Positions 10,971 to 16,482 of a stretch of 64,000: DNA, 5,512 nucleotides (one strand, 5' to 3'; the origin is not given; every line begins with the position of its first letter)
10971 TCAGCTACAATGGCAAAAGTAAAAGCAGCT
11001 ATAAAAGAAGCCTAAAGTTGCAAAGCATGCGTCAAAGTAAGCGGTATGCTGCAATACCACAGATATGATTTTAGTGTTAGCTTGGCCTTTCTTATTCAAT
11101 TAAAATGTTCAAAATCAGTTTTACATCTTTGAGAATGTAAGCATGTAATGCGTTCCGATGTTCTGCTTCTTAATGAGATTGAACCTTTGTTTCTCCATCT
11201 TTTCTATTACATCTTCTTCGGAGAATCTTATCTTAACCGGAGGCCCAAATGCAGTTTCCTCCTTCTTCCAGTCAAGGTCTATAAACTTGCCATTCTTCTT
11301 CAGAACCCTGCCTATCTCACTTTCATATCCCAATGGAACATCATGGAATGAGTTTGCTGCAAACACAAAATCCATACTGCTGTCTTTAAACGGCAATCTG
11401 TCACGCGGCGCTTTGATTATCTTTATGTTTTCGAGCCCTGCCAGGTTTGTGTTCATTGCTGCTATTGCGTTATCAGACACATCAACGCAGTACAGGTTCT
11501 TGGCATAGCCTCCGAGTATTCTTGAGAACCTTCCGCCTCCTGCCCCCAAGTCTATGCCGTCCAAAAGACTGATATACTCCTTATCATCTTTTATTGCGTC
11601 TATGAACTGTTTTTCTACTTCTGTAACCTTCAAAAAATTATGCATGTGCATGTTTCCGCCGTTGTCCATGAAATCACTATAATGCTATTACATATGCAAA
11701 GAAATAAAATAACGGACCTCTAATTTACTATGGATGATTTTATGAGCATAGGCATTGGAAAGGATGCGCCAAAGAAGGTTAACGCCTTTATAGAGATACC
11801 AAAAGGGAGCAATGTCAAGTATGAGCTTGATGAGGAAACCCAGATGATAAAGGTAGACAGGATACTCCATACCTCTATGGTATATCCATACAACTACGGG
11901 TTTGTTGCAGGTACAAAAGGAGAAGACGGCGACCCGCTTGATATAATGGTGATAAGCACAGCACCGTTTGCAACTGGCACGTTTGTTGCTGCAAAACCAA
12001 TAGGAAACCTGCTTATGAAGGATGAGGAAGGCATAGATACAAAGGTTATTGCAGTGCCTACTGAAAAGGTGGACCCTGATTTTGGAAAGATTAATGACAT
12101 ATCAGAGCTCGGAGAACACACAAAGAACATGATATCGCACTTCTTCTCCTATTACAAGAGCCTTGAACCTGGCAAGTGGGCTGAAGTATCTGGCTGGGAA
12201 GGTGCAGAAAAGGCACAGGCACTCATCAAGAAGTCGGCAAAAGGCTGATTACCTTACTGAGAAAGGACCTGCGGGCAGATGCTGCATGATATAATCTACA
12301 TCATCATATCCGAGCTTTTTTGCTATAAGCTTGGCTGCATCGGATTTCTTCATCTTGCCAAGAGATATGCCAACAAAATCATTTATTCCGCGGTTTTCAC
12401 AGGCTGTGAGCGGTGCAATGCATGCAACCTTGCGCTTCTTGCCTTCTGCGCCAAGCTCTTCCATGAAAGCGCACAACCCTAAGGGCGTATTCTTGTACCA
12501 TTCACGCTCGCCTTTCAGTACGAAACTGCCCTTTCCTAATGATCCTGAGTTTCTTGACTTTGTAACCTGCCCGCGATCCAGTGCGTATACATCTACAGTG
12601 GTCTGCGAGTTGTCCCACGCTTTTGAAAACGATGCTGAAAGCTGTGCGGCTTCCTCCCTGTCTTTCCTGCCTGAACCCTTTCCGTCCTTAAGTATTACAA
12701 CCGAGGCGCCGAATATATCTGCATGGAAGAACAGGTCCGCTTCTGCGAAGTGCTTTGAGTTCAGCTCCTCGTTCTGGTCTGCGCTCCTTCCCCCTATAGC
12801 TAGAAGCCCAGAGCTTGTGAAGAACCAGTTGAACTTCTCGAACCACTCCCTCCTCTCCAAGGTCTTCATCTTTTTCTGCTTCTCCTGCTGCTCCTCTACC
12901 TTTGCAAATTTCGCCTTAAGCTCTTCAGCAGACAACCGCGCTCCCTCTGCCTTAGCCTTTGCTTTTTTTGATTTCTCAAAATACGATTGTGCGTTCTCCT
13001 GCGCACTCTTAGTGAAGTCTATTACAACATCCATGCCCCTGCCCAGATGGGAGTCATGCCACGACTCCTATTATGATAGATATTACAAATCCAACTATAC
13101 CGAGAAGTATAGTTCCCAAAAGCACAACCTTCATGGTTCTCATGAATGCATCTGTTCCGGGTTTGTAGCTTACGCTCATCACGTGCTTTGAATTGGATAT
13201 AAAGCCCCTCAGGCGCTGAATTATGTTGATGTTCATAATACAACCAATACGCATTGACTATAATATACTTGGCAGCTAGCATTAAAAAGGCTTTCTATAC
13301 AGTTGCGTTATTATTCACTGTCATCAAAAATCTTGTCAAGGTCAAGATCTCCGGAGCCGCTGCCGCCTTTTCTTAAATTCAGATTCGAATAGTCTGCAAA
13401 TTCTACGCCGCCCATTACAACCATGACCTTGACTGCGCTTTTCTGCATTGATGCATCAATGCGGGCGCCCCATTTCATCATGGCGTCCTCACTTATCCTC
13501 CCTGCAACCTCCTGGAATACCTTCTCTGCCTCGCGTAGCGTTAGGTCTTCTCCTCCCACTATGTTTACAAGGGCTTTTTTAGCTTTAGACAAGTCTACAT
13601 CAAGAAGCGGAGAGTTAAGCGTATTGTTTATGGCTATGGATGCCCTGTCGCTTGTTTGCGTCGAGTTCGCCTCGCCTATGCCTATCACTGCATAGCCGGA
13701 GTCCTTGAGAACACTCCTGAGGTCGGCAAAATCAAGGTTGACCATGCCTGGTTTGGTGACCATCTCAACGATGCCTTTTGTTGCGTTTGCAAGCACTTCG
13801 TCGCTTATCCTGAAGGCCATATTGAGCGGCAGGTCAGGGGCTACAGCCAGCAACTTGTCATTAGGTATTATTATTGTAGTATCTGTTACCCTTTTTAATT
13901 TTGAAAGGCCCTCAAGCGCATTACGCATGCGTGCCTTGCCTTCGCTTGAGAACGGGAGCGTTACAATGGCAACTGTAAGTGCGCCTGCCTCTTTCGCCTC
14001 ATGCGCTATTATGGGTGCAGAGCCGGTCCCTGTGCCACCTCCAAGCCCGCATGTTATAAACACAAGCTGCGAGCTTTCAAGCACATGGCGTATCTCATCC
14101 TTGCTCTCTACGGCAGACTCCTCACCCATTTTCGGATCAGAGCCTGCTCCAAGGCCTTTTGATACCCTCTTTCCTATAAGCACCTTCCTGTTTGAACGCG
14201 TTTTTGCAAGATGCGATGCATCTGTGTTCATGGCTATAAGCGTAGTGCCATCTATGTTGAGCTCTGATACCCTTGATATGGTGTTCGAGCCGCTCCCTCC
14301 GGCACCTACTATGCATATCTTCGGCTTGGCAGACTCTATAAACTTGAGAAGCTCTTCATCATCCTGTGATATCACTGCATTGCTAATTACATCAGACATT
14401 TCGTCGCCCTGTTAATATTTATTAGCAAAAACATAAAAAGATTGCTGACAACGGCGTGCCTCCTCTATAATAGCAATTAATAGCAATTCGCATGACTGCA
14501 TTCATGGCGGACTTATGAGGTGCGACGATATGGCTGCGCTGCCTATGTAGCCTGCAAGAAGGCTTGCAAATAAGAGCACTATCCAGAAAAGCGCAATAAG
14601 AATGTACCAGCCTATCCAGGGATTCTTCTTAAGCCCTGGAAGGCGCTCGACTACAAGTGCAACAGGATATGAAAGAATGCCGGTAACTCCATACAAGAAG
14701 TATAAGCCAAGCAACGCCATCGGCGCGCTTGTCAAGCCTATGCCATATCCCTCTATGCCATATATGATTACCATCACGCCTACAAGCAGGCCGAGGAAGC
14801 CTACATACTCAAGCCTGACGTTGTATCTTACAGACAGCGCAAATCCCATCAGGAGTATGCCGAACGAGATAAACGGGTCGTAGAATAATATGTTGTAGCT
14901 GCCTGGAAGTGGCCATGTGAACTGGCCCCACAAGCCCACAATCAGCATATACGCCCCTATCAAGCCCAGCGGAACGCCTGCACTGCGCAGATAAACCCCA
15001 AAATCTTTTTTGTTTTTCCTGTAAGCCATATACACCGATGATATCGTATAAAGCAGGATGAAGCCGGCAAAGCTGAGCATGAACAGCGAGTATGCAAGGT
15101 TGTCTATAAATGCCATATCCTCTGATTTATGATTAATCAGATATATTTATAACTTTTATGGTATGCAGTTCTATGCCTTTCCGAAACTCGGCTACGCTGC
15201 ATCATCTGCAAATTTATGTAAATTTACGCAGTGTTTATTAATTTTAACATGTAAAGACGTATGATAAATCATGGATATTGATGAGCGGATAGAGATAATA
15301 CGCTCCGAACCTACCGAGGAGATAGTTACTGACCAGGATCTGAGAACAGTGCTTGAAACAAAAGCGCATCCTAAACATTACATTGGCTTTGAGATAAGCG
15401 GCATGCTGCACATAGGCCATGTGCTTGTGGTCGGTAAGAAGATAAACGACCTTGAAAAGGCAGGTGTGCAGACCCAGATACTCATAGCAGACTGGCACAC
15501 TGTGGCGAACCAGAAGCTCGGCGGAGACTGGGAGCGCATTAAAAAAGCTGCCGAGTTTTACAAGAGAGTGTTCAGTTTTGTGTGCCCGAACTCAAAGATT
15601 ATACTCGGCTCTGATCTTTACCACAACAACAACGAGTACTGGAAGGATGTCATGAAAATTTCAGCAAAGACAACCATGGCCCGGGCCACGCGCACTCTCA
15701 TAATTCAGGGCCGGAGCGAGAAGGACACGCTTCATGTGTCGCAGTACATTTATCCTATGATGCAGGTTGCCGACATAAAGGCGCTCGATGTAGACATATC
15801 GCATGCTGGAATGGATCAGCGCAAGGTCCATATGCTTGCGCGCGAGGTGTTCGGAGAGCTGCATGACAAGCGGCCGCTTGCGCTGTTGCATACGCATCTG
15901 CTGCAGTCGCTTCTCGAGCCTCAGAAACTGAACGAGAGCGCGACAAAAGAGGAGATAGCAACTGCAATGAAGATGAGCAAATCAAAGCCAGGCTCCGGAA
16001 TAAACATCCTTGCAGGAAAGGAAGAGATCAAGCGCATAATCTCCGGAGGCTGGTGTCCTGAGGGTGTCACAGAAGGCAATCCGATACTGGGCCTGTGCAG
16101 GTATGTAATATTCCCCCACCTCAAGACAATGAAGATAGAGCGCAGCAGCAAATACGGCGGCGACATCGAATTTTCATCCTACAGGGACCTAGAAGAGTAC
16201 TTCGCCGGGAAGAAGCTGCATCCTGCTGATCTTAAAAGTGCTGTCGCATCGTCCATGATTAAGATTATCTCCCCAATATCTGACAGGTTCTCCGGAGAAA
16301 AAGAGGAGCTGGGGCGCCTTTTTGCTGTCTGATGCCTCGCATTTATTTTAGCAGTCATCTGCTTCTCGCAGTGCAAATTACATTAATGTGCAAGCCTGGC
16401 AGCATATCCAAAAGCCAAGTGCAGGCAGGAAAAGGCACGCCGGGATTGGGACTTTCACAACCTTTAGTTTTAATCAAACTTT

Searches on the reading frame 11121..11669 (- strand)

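Call 28: search_protein_families(library=pfam, proteins=[window:11121-11669:-], max_evalue=0.00001)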
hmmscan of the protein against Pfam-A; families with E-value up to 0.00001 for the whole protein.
window:11121-11669:- (182 aa): 4 families
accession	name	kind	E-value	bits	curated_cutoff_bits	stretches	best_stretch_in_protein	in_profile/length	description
PF08241.18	Methyltransf_11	-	2.5e-16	60.5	21.2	1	40-130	2-94/95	Methyltransferase domain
PF13649.12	Methyltransf_25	-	6.5e-12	46.4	27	1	40-127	3-97/97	Methyltransferase domain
PF13847.12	Methyltransf_31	-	8.1e-10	39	27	1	39-160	8-124/145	Methyltransferase domain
PF08242.18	Methyltransf_12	-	3.3e-07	31.4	30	1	39-128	1-97/98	Methyltransferase domain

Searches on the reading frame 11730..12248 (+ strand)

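Call 28: search_protein_families(library=pfam, proteins=[window:11730-12248:+], max_evalue=0.00001)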
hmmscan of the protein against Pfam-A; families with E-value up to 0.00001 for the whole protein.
window:11730-12248:+ (172 aa): 1 family
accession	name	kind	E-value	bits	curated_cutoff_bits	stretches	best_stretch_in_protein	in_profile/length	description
PF00719.24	Pyrophosphatase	-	2.8e-54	183.5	23.5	1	20-170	2-149/153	Inorganic pyrophosphatase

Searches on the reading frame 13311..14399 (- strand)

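Call 29: search_protein_families(library=pfam, proteins=[window:13311-14399:-], max_evalue=0.00001)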
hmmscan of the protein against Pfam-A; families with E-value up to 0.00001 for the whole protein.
window:13311-14399:- (362 aa): 2 families
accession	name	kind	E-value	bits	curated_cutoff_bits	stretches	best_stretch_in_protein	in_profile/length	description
PF00091.31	Tubulin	-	3.2e-44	151.9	33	1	27-187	1-189/190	Tubulin/FtsZ family, GTPase domain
PF12327.13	FtsZ_C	-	6.1e-26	91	27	1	235-333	1-95/95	FtsZ family, C-terminal domain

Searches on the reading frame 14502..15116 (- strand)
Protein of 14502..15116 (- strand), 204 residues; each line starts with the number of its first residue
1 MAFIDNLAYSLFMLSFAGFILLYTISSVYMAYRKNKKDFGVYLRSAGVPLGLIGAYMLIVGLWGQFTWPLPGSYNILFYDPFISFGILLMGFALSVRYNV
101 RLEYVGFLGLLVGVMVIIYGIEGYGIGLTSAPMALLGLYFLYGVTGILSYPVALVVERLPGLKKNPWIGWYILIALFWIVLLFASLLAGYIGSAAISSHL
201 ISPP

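Call 29: search_protein_families(library=pfam, proteins=[window:14502-15116:-], max_evalue=0.00001)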
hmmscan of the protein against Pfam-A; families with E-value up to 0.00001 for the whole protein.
window:14502-15116:- (204 aa): 1 family
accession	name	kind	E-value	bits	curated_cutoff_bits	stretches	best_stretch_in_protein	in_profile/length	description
PF06168.16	DUF981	-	8e-47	160.1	29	1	1-200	1-184/186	Protein of unknown function (DUF981)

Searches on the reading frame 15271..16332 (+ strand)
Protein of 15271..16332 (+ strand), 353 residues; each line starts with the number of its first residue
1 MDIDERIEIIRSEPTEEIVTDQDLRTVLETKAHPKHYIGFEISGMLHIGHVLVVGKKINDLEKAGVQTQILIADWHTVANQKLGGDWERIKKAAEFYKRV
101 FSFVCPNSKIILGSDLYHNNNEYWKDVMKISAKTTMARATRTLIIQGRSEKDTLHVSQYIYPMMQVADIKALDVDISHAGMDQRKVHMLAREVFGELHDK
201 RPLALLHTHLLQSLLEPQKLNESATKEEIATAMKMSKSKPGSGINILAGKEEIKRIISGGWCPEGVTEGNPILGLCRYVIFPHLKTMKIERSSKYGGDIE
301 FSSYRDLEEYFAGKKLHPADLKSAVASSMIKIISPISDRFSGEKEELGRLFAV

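Call 29: search_protein_families(library=pfam, proteins=[window:15271-16332:+], max_evalue=0.00001)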
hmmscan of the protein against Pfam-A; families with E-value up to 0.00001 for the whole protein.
window:15271-16332:+ (353 aa): 1 family
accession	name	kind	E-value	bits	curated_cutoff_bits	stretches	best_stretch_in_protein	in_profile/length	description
PF00579.31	tRNA-synt_1b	-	5.5e-33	115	21.1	1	32-332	4-290/292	tRNA synthetases class I (W and Y)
